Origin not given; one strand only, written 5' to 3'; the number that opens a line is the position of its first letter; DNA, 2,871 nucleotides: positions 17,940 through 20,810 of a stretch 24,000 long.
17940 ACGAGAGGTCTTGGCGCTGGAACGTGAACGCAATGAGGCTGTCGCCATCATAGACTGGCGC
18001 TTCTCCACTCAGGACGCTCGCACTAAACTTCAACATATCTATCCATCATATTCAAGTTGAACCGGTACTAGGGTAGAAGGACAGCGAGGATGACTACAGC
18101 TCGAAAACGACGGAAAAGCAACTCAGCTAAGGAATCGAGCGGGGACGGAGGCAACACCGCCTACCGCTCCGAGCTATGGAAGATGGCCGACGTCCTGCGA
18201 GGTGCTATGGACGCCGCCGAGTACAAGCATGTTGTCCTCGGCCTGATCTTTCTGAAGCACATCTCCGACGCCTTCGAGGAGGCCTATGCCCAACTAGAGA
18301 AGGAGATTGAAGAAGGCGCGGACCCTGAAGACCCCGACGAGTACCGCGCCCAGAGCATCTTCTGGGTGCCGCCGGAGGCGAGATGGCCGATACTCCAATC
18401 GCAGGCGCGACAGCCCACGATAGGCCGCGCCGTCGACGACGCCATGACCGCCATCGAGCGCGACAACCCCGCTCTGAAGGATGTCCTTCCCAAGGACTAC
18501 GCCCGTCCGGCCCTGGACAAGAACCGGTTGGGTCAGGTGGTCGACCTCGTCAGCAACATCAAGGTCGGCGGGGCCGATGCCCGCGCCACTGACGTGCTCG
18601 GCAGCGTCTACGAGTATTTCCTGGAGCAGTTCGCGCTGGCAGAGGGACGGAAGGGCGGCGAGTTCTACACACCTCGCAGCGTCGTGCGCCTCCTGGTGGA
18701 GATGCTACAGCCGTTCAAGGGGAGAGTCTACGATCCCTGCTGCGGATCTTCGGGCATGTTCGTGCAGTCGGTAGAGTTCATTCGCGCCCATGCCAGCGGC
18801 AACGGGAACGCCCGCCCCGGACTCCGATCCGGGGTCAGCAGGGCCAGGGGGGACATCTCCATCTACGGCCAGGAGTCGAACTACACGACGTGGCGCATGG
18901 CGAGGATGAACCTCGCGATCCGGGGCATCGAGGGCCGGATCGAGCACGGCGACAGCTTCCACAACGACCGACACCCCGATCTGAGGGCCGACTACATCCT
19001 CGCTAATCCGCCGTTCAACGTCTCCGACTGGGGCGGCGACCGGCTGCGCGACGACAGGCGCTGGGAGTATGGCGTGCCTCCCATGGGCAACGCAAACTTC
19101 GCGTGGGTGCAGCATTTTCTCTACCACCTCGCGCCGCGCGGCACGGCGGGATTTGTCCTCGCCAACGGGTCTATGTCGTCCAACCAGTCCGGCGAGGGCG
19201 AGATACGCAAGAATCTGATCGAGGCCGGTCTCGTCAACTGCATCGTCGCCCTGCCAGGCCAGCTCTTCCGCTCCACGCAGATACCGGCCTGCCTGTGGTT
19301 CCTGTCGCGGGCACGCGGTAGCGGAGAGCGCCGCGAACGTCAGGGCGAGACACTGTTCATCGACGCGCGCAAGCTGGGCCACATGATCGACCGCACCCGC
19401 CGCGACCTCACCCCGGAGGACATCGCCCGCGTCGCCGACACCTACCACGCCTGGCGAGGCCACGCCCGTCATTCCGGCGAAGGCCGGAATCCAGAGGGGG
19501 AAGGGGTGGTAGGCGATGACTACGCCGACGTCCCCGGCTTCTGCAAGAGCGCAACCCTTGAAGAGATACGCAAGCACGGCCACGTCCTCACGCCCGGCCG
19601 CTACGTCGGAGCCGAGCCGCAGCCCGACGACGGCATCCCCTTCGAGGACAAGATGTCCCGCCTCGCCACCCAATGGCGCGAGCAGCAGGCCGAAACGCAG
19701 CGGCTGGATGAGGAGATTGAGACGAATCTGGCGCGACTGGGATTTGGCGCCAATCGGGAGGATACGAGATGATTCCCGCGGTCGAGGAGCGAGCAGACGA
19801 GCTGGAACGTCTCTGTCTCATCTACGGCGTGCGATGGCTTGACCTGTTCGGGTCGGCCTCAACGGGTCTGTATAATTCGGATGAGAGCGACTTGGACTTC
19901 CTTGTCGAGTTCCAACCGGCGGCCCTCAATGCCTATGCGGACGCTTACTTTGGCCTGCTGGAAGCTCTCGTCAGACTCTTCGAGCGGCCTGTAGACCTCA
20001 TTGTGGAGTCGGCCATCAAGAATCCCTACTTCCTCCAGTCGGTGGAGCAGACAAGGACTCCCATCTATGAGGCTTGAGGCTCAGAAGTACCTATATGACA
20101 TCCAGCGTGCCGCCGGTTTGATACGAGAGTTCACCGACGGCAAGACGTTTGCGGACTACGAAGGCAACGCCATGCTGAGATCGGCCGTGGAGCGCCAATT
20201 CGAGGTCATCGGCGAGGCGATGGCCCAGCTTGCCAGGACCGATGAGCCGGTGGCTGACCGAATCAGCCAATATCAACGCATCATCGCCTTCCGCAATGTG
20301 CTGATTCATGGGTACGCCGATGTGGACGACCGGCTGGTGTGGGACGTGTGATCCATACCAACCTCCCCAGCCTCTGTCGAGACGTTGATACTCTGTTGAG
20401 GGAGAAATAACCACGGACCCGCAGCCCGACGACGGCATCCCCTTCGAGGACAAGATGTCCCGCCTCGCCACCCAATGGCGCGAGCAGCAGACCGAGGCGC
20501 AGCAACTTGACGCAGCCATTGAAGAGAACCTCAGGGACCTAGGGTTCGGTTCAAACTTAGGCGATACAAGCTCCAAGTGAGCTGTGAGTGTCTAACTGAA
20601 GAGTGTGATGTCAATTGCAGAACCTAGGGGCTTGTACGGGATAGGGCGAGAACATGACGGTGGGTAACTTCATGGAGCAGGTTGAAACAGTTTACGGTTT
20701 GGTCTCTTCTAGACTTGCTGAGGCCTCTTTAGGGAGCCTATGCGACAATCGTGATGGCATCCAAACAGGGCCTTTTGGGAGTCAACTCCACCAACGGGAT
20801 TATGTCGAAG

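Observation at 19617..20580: Perfect 72-bp direct repeat duplicates the hsdM 3' end on both sides of an MNT/HEPN cassette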

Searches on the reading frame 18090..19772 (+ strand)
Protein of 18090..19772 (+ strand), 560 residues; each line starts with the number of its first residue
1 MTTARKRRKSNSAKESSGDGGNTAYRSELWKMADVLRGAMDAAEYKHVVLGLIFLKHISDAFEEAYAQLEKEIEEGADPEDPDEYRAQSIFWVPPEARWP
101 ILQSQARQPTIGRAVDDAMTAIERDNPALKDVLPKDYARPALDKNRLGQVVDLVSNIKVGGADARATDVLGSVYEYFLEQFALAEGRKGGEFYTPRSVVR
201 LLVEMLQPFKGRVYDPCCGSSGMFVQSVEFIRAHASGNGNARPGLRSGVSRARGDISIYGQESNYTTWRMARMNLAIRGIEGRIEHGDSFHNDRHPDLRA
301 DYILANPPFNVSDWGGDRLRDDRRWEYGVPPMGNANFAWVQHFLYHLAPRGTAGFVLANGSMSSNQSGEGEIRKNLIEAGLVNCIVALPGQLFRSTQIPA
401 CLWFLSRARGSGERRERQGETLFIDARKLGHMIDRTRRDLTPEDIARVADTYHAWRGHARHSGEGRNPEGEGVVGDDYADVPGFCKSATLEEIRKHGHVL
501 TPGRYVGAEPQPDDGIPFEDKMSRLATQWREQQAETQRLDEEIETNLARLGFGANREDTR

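Call 8: search_protein_families(library=pfam, proteins=[window:18090-19772:+], max_evalue=0.01)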
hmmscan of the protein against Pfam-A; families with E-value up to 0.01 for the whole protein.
window:18090-19772:+ (560 aa): 4 families
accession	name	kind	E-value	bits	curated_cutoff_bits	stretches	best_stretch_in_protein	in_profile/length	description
PF02384.22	N6_Mtase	-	5.9e-102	341.6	20.4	1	166-512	2-309/311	N-6 DNA Methylase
PF12161.14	HsdM_N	-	2.4e-26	93.4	24.5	1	26-153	2-134/135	HsdM N-terminal domain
PF01170.24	UPF0020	-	0.0024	18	22.3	1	212-310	31-132/197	RMKL-like, methyltransferase domain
PF05175.20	MTS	-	0.0071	16.4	23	0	251-311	51-110/170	Methyltransferase small domain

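Call 9: find_related_loci(query=window:18090-19772:+, collection=genome_contigs, flank=10000)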
Query window:18090-19772:+ (560 aa) in genome_contigs; peptide patterns used: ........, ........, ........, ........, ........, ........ (x = any residue, [..] = any of these).
600 stretches matched a pattern (row limit reached: there are more); 589 encode a relative of the query (tblastn E <= 1e-3); the best 80 are kept; 80 distinct loci.
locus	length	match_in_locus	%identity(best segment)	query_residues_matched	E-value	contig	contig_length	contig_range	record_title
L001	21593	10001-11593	83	1-553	0e+0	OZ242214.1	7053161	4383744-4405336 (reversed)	MAG: Candidatus Latescibacterota bacterium isolate f171f34e-caa5-40bf-9919-1f3307ea572d genome assembly, chromosome: 1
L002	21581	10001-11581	80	1-556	0e+0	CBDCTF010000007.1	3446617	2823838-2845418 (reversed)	MAG: Dehalococcoidia bacterium isolate ada03605-a97e-4eba-91b8-038d664804f6 genome assembly, contig: contig_6, whole gen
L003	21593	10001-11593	78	1-552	0e+0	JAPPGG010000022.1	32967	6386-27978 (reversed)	MAG: Chloroflexota bacterium isolate RHO1_bin_4 NODE_2471_length_32967_cov_42.460926, whole genome shotgun sequence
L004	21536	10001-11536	80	19-553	0e+0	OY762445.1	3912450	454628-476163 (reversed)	MAG: bacterium isolate 4d88f91b-64ba-49ef-9c7d-4906d56127d1 genome assembly, chromosome: 1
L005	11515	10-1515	80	23-552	0e+0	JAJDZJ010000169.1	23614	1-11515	MAG: Caldilineaceae bacterium isolate jk18x40bins.35 k141_1976554, whole genome shotgun sequence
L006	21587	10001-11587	77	1-552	0e+0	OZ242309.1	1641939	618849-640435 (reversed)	MAG: Dehalococcoidia bacterium isolate 566077ff-fea0-4476-9990-131f9c0e49bb genome assembly, chromosome: 2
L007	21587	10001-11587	77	2-556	0e+0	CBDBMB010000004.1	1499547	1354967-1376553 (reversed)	MAG: Dehalococcoidia bacterium isolate f924c066-0816-4e29-94a4-99ec22a44702 genome assembly, contig: contig_4, whole gen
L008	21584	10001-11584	78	1-553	0e+0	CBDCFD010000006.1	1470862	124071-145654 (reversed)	MAG: Dehalococcoidia bacterium isolate 00984b42-5fdc-41aa-b48b-cfc3a05d4d85 genome assembly, contig: contig_6, whole gen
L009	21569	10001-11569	77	1-557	0e+0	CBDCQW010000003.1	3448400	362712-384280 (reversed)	MAG: Dehalococcoidia bacterium isolate 156317b5-1015-4f7b-970c-a7c120c590d5 genome assembly, contig: contig_3, whole gen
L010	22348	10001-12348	76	1-560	0e+0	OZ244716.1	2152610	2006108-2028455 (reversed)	MAG: Dehalococcoidia bacterium isolate 5fa05855-5253-4680-9f73-9ee1ceb5e725 genome assembly, chromosome: 1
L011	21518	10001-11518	78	22-553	0e+0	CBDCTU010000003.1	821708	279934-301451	MAG: Dehalococcoidia bacterium isolate 3d670e24-0b6f-4f35-9e2a-ae370501de79 genome assembly, contig: contig_3, whole gen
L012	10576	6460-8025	75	13-553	0e+0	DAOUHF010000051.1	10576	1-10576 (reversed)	MAG TPA_asm: Dehalococcoidia bacterium isolate S1_43 k129_1985617, whole genome shotgun sequence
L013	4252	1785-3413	75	13-554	0e+0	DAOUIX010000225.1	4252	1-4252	MAG TPA_asm: Chloroflexota bacterium isolate S29_215 k147_304991, whole genome shotgun sequence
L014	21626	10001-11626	73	2-553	0e+0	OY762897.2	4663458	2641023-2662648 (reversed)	MAG: Candidatus Binatia bacterium isolate 08c4157d-86a7-49cc-8b26-f3076a3ae996 genome assembly, chromosome: 1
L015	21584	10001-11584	74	1-553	0e+0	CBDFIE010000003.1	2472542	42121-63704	MAG: Dehalococcoidia bacterium isolate e15c664c-3ff3-49b4-8099-ba0b4cb4bcc2 genome assembly, contig: contig_3, whole gen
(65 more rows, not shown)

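Call 50: search_protein_families(library=ncbifam, proteins=[window:18090-19772:+], max_evalue=0.001)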
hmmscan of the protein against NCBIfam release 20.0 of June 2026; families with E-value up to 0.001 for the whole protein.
window:18090-19772:+ (560 aa): 2 families
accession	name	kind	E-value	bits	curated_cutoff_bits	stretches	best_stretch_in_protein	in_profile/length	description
TIGR00497.1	hsdM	equivalog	9.7e-42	143.3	242.75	2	146-456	156-459/515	type I restriction-modification system subunit M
NF047738.1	antiphage_MADS2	equivalog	1.8e-12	46.3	720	1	141-289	268-420/654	methylation-associated defense system DNA methyltransferase MAD2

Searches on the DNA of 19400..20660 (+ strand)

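Call 44: search_dna_similar(query=window:19400-20660:+, collection=plasmids, mode=distant, max_rows=15)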
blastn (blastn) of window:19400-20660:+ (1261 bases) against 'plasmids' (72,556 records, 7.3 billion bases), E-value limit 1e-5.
Records with a match: 11; places in all: 11; records where one place covers at least 80% of the query: 0.
Best place of each record, by identity: 90-95% 2; 60-80% 9.
By first word of the organism name: Deinococcus 3; Acetobacter 2; Azotobacter 2; Pseudomonas 2; Polaromonas 2.
By predicted mobility (MOB-suite, as given by PLSDB): non-mobilizable 7; mobilizable 3; conjugative 1.
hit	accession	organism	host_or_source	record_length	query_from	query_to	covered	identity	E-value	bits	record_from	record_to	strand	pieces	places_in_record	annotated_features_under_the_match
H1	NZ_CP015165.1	Acetobacter ascendens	single cell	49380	1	217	13%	77.8%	1e-7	130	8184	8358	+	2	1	class I SAM-dependent DNA methyltransferase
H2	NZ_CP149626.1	Acetobacter sp. AC2005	whole organism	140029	1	216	12%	77.7%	1e-7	128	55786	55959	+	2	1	class I SAM-dependent DNA methyltransferase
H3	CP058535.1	Deinococcus sp. D7000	seawater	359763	119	286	13%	69.6%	7e-10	74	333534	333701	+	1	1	SAM-dependent DNA methyltransferase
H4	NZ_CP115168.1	Deinococcus aquaticus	Freshwater stream system, activated ...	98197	119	265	12%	73.5%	9e-15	91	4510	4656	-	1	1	class I SAM-dependent DNA methyltransferase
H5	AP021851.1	Deinococcus grandis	-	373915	119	264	12%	72.6%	4e-13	84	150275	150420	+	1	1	hsdM-1: DNA methyltransferase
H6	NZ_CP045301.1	Azotobacter salinestris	cell culture,soil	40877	119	256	11%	73.6%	5e-12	82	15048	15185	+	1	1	class I SAM-dependent DNA methyltransferase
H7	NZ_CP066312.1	Azotobacter chroococcum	single,soil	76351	119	217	8%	77.8%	5e-12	81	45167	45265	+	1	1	class I SAM-dependent DNA methyltransferase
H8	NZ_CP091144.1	Pseudomonas avellanae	hazelnut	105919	118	220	8%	72.8%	4e-6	61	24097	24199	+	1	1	class I SAM-dependent DNA methyltransferase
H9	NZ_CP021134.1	Pseudomonas fragi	cell culture,meat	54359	119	217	8%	74.7%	1e-7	67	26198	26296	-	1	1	class I SAM-dependent DNA methyltransferase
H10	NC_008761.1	Polaromonas naphthalenivorans CJ2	-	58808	174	216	3%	90.7%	4e-6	61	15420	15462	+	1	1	class I SAM-dependent DNA methyltransferase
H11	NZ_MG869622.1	Polaromonas sp. H8N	Hansbreen Glacier, Spitsbergen, surface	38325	174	216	3%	90.7%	4e-6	61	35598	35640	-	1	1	class I SAM-dependent DNA methyltransferase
